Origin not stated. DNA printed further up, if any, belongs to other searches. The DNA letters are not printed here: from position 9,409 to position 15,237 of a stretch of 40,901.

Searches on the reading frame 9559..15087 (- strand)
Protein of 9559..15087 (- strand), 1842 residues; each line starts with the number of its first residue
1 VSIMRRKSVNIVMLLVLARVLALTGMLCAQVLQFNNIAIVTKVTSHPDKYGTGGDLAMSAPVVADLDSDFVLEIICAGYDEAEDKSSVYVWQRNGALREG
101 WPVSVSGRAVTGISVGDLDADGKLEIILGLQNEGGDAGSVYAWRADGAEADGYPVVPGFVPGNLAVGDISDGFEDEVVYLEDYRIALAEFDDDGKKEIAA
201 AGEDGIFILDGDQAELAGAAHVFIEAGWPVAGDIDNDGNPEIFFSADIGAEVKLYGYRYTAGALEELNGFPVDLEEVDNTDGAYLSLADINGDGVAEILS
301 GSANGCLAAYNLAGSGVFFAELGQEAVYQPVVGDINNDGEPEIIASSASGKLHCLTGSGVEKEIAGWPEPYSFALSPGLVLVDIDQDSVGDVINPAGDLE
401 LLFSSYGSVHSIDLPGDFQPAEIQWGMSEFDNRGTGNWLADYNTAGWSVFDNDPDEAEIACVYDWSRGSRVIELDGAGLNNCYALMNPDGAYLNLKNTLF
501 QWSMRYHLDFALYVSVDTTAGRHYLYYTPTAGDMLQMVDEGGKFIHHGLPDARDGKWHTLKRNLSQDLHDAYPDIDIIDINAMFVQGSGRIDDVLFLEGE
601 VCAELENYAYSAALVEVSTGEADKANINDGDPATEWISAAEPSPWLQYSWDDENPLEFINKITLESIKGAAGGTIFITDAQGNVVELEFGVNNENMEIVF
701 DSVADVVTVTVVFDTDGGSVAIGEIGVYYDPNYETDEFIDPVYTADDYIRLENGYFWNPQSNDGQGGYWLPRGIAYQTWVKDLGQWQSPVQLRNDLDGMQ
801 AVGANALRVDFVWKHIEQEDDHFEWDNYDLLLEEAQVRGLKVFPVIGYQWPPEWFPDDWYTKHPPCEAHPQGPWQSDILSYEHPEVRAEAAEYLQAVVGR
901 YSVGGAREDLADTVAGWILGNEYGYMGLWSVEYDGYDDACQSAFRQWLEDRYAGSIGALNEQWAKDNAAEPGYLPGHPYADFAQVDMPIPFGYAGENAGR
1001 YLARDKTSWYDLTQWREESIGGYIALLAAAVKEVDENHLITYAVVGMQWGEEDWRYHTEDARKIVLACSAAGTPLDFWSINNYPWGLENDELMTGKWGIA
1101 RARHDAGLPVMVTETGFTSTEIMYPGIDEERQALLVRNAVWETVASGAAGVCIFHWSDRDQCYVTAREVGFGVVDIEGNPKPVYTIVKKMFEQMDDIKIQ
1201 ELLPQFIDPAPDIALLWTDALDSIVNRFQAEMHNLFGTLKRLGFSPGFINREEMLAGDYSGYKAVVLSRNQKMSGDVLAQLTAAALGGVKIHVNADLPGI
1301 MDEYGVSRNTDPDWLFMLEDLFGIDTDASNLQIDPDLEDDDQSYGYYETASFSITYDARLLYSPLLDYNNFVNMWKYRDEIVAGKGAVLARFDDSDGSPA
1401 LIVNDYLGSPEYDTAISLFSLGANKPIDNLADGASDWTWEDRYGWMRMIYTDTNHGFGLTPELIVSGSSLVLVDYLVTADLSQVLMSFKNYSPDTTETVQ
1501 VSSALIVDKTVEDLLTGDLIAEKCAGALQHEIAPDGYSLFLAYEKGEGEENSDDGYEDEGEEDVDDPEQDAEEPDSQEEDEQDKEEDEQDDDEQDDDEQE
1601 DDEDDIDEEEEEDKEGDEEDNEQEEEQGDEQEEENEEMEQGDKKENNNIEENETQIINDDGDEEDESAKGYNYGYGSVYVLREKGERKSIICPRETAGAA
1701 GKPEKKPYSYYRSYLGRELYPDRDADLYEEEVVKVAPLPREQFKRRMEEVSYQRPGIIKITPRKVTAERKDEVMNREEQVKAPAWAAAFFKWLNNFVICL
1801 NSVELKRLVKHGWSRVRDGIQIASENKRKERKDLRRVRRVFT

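Call 22: search_protein_families(library=pfam, proteins=[window:9559-15087:-], max_evalue=0.01)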
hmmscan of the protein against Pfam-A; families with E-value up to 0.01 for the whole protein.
window:9559-15087:- (1842 aa): 6 families
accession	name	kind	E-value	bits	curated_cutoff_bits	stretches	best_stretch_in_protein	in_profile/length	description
PF02449.21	Glyco_hydro_42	-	8.3e-23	81.8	21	1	785-1195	6-374/376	Beta-galactosidase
PF13517.12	FG-GAP_3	-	7.5e-18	65.3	26.9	4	65-127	1-60/61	FG-GAP-like repeat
PF01839.29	FG-GAP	-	1.9e-08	34.4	22.1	1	111-142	3-36/37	FG-GAP repeat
PF01373.23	Glyco_hydro_14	-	2.8e-07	30.3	27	1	784-847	13-74/402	Glycosyl hydrolase family 14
PF25292.1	Beta-prop_CGLA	-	0.00021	21.3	26.8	1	321-359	25-63/316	Lambda-carrageenase beta-propeller domain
PF21174.3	Glce_b_sandwich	-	0.0072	16.9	27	0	496-570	25-95/123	D-glucuronyl C5-epimerase, beta-sandwich domain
